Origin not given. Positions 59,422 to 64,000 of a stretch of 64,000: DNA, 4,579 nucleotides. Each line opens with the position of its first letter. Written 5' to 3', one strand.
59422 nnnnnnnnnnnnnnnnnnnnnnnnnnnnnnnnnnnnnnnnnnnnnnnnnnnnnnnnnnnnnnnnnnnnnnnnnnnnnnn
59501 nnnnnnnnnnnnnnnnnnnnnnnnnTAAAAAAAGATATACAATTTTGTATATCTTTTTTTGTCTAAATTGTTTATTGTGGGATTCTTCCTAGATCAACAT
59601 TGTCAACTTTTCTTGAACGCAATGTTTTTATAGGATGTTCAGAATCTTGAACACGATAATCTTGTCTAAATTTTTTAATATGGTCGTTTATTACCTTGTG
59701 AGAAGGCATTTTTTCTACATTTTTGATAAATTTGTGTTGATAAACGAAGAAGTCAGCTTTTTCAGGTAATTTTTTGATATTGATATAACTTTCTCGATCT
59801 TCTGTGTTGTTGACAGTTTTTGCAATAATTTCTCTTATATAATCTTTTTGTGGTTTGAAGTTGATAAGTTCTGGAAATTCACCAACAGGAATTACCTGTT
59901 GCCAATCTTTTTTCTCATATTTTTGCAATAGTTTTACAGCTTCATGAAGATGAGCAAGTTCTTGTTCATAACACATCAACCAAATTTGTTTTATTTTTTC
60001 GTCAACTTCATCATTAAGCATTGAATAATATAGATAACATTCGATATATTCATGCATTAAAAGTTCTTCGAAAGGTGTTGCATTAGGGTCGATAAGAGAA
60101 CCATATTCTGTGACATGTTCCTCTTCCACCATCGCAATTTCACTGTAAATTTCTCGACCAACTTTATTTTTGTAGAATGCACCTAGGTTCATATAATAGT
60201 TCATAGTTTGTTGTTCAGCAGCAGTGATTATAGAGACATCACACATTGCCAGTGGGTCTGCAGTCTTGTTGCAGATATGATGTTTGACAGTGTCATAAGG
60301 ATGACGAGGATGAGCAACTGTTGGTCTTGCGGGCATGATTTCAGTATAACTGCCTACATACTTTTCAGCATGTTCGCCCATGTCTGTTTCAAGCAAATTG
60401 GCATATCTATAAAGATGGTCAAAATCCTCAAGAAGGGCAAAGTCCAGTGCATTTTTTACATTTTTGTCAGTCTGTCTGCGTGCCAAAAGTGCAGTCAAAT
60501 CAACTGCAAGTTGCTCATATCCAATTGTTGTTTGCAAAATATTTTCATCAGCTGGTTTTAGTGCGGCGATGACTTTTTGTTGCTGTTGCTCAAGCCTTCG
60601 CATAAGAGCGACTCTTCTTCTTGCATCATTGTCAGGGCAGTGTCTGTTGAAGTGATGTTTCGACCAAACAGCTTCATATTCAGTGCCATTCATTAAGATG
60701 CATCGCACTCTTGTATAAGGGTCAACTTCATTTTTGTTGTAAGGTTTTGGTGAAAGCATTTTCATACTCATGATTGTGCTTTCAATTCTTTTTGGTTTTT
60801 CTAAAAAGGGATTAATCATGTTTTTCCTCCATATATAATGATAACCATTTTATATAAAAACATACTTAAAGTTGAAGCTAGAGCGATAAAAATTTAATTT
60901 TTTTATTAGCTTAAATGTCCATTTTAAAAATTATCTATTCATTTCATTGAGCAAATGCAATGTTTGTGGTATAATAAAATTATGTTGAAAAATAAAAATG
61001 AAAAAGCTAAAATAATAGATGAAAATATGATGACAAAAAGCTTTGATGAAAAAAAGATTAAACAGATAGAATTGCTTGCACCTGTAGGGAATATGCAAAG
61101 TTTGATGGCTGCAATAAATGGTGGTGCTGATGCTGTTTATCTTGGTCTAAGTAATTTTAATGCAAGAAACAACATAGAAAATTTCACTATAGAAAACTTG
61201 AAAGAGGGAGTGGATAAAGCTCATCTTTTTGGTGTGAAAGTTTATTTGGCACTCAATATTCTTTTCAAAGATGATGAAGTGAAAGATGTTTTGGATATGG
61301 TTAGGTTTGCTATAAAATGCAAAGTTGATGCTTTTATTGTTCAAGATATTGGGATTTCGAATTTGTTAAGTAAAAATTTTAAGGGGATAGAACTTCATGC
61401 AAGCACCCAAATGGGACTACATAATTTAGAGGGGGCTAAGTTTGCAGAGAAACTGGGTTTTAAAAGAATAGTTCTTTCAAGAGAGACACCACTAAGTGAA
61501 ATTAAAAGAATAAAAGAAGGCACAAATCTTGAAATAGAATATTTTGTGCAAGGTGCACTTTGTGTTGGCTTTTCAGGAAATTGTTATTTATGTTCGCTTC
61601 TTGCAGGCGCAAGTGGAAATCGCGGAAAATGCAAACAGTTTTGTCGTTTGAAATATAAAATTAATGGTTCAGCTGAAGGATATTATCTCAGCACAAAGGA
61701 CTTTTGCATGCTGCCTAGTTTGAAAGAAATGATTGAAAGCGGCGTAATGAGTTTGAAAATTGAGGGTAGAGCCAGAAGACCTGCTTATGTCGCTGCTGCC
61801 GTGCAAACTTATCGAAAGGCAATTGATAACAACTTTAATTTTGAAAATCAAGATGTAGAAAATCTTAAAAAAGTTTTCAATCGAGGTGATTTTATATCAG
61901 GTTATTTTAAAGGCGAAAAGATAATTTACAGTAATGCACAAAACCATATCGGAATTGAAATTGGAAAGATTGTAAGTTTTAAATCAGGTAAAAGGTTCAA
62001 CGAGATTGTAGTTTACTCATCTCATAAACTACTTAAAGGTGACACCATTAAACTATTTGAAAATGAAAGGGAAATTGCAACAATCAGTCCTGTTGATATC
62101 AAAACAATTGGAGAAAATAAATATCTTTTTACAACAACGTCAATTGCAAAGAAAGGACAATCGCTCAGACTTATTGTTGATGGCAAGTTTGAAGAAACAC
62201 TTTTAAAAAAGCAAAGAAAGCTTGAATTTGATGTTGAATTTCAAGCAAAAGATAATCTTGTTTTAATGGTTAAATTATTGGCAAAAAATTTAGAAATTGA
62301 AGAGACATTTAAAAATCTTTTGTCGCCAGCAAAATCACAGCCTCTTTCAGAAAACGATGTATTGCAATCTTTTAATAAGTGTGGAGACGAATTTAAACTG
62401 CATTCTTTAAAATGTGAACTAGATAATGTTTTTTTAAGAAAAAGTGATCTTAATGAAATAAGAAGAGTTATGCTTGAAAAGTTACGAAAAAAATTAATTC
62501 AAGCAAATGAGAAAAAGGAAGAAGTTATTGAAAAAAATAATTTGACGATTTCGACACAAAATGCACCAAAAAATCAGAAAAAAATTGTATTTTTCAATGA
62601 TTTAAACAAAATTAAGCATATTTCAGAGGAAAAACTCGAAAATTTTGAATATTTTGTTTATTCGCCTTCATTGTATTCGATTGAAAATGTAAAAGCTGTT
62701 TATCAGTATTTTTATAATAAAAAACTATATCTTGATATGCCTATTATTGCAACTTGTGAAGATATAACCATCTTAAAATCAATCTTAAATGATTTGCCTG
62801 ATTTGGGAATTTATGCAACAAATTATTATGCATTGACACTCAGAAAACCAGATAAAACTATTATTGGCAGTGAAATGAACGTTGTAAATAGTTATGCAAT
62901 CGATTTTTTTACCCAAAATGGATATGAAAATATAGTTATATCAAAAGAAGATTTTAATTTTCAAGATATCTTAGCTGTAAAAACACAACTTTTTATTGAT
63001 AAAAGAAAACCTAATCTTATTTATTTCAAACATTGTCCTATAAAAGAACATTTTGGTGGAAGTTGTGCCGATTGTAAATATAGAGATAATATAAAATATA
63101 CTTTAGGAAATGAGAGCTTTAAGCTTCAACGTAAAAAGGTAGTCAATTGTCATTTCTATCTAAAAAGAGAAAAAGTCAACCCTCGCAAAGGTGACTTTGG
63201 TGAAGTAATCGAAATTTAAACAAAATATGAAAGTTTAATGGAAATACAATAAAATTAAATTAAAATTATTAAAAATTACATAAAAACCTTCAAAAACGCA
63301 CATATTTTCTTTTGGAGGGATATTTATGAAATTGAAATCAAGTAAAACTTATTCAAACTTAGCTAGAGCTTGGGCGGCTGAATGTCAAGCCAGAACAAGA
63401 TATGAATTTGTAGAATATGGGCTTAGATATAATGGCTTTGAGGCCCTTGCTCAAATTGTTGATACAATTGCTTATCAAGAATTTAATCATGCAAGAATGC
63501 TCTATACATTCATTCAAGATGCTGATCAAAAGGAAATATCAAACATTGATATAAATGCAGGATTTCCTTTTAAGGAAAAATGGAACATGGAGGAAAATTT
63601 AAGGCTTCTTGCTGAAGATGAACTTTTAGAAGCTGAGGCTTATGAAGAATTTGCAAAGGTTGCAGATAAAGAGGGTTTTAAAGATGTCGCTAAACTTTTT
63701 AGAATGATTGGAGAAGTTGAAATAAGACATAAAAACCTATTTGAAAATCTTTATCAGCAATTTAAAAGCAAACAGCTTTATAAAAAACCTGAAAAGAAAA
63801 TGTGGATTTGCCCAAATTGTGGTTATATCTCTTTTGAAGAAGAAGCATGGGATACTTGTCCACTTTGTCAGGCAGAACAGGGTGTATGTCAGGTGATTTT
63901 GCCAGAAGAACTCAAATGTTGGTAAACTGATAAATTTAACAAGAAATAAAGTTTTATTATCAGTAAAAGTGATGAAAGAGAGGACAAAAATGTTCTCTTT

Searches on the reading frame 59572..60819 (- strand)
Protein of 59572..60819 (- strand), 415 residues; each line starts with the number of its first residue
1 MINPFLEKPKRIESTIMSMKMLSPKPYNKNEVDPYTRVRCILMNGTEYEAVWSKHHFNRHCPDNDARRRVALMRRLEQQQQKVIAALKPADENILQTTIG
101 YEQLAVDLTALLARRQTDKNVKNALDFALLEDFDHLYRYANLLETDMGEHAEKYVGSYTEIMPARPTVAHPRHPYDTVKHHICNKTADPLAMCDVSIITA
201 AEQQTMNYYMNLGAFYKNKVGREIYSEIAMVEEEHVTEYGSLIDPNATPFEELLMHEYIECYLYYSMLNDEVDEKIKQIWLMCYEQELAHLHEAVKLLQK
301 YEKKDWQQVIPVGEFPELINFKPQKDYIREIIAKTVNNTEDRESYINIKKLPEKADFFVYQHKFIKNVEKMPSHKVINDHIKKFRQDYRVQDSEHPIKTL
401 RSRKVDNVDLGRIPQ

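Call 7: search_protein_families(library=pfam, proteins=[window:59572-60819:-], max_evalue=0.001)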
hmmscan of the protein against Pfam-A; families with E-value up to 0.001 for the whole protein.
window:59572-60819:- (415 aa): 0 families

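Call 10: search_protein_families(library=ncbifam, proteins=[window:59572-60819:-], max_evalue=1)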
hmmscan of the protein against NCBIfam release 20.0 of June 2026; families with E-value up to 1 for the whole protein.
window:59572-60819:- (415 aa): 3 families
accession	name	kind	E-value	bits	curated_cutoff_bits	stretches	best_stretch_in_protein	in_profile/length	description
NF033698.1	blaCSA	exception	0.013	14.5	884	1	94-155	156-217/375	CSA family class C beta-lactamase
NF033700.1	blaCMA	exception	0.034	13.2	887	1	93-155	155-217/375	CMA family class C beta-lactamase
NF011125.0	PRK14553.1-5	equivalog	0.14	12.6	201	1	257-291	58-92/105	ribosomal-processing cysteine protease Prp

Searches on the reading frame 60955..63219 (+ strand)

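Call 7: search_protein_families(library=pfam, proteins=[window:60955-63219:+], max_evalue=0.001)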
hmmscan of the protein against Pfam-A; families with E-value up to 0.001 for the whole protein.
window:60955-63219:+ (754 aa): 2 families
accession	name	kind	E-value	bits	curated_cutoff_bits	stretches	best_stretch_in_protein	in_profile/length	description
PF01136.24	Peptidase_U32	-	2.8e-73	246.5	22.4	1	110-321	2-230/233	Peptidase family U32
PF12392.13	DUF3656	-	7.9e-14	52.7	22.1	1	411-514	12-108/109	Collagenase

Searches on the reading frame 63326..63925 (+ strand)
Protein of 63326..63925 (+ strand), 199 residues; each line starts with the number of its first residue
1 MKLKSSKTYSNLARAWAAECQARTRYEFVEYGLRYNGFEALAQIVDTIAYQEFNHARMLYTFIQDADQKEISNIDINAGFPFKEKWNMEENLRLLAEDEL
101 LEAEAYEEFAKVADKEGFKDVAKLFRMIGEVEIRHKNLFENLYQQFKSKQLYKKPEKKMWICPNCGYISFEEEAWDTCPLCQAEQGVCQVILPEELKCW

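Call 7: search_protein_families(library=pfam, proteins=[window:63326-63925:+], max_evalue=0.001)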
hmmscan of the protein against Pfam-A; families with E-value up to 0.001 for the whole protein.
window:63326-63925:+ (199 aa): 3 families
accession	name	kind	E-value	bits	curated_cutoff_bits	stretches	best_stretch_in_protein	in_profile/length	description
PF02915.23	Rubrerythrin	-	7.3e-22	78.7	22.8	1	11-143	2-137/137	Rubrerythrin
PF21349.2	RUBY_RBDX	-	3.7e-08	33.1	26.5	1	160-185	1-26/30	Rubrerythrin, rubredoxin-like domain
PF00210.30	Ferritin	-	9.8e-07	29.2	24.5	1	12-147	4-140/142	Ferritin-like domain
